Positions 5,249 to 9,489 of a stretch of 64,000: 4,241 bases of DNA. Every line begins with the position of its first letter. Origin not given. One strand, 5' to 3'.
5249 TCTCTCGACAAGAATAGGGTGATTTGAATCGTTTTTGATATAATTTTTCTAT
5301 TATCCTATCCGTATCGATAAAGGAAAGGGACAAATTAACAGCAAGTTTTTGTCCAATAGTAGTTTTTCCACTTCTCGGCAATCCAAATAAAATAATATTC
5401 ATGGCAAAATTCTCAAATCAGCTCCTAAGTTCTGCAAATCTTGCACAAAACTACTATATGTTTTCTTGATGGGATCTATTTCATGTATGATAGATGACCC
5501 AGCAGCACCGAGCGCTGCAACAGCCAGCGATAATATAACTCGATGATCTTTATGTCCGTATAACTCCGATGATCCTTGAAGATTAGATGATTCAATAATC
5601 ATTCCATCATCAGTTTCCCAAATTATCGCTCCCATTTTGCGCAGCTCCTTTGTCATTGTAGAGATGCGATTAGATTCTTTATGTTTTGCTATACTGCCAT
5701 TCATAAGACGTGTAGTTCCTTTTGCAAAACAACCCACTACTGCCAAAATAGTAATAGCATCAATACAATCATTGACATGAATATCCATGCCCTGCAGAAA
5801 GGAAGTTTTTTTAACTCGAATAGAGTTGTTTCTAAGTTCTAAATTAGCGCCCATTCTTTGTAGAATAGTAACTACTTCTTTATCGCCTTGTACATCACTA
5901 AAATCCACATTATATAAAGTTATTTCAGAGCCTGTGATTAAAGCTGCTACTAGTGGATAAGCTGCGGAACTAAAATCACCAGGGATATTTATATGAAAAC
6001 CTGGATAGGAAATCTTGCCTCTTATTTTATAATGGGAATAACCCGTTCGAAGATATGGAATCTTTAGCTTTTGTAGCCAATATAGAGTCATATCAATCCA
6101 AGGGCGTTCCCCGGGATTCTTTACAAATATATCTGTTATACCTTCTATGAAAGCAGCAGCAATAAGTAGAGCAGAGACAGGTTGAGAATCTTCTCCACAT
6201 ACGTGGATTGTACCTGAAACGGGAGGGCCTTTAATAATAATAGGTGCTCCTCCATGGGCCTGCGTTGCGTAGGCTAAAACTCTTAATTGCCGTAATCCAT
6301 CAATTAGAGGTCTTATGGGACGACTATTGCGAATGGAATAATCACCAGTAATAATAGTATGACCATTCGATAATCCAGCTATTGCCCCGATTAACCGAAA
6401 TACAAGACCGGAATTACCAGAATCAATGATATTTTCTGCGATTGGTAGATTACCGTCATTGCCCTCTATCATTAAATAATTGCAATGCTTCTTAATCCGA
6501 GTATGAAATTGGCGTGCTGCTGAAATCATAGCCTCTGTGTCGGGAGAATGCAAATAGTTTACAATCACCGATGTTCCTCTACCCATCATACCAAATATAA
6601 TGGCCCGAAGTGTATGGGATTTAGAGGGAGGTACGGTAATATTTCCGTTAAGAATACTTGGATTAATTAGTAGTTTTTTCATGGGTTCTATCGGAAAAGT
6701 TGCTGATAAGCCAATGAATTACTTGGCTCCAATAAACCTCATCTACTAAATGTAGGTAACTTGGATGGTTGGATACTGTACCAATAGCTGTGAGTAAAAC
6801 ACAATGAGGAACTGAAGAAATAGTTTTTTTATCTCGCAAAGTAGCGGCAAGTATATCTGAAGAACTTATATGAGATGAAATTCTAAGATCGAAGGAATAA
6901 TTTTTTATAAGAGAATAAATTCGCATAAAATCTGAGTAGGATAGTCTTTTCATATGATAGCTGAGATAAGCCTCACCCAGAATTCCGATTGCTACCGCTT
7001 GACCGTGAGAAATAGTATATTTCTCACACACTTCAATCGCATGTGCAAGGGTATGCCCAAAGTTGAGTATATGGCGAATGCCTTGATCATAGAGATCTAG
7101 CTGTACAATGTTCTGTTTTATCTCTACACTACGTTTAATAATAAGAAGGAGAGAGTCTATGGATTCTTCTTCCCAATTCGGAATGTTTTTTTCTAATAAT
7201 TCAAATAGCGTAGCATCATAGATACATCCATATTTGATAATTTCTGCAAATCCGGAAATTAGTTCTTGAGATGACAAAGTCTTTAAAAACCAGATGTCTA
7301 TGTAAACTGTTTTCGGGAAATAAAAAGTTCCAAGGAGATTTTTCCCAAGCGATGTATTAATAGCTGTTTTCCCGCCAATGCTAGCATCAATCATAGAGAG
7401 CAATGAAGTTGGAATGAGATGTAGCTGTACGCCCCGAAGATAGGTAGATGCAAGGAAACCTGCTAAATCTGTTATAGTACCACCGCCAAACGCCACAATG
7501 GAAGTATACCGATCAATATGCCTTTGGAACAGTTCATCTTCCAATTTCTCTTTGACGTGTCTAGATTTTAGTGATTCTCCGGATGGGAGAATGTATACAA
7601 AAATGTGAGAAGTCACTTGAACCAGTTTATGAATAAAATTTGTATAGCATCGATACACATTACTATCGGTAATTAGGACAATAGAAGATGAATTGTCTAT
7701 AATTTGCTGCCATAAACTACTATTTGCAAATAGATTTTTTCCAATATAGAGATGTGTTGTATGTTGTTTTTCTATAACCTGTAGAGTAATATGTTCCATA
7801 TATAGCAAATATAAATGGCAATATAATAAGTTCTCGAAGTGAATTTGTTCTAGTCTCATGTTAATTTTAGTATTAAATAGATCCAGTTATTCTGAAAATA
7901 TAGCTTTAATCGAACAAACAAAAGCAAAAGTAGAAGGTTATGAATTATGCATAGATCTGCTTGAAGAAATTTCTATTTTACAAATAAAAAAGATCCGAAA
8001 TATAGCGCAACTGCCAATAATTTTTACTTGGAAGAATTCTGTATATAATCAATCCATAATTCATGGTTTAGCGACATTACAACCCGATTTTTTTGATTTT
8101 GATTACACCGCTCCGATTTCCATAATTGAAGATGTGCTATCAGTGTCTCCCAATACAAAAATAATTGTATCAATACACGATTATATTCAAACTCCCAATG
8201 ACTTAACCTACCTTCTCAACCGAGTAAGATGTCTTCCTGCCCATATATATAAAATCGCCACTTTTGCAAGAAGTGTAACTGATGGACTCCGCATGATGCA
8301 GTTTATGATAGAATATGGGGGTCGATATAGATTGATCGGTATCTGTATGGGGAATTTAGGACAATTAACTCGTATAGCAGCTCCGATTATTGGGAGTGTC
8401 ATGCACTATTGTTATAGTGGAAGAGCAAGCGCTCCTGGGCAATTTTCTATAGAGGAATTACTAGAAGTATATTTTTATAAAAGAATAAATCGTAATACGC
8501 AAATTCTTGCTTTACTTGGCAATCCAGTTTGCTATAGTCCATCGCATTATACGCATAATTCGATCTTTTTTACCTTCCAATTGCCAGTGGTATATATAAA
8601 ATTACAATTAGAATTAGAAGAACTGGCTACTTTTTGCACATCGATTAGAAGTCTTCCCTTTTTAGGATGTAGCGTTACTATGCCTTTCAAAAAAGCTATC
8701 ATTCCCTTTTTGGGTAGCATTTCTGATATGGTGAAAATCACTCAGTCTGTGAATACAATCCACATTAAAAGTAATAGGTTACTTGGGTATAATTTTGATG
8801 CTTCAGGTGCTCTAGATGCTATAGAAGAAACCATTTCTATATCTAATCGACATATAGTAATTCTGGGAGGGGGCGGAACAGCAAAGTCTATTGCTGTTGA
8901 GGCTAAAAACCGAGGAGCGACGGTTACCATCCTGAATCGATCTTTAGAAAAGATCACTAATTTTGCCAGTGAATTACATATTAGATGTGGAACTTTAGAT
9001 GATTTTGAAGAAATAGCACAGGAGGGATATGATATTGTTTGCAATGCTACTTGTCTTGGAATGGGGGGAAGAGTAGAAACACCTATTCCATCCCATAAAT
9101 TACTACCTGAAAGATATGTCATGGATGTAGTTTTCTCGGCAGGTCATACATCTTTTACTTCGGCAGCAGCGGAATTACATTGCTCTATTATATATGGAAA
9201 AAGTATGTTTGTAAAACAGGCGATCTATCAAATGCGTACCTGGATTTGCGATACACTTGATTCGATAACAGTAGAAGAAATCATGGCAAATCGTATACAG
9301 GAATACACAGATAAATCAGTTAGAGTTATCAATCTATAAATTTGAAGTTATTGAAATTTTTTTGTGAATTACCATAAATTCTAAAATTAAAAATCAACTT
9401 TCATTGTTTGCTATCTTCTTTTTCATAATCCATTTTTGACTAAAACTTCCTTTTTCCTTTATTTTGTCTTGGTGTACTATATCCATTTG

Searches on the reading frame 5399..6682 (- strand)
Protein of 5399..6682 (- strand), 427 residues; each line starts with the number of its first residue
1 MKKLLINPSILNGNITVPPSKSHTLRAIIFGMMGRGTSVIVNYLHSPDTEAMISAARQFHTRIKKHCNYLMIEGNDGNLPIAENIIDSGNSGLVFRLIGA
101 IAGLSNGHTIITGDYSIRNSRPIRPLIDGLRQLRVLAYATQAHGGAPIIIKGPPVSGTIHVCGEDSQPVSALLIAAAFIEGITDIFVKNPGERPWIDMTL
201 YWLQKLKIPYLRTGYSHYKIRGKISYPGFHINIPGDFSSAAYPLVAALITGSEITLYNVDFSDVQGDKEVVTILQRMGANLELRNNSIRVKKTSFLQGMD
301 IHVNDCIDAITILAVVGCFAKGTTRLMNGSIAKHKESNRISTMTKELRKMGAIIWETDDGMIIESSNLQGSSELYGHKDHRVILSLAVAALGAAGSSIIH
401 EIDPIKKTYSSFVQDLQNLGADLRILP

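Call 20: search_protein_families(library=pfam, proteins=[window:5399-6682:-], max_evalue=0.00001)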
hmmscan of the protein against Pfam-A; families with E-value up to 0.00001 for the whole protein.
window:5399-6682:- (427 aa): 1 family
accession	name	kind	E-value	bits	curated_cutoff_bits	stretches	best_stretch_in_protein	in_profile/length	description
PF00275.25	EPSP_synthase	-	4.5e-89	299.5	22.8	1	9-416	5-417/417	EPSP synthase (3-phosphoshikimate 1-carboxyvinyltransferase)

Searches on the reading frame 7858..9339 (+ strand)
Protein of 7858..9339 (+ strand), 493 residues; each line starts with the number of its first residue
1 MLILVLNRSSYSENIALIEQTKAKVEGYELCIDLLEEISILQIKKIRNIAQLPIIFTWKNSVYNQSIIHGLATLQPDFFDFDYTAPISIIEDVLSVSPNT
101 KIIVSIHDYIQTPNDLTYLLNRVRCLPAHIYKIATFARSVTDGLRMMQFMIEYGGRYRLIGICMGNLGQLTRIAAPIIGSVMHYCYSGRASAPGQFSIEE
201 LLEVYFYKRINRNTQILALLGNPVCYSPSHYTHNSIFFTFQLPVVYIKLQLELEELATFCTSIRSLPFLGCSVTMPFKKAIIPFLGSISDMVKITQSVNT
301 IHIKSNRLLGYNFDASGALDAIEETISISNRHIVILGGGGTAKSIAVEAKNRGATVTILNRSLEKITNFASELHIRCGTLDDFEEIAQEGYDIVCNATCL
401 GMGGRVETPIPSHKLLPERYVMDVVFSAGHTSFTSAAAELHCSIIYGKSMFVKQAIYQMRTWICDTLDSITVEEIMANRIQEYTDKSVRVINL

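Call 20: search_protein_families(library=pfam, proteins=[window:7858-9339:+], max_evalue=0.00001)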
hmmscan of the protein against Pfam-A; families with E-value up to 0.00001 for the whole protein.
window:7858-9339:+ (493 aa): 3 families
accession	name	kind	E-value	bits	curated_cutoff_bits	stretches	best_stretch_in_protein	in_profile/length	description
PF01487.21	DHquinase_I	-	5.4e-32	112.2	22.2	1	7-205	5-230/230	Type I 3-dehydroquinase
PF08501.16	Shikimate_dh_N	-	1.3e-16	61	27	1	219-301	1-83/83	Shikimate dehydrogenase substrate binding domain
PF01488.26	Shikimate_DH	-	3.2e-07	30.9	24.3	1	327-398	9-83/138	Shikimate / quinate 5-dehydrogenase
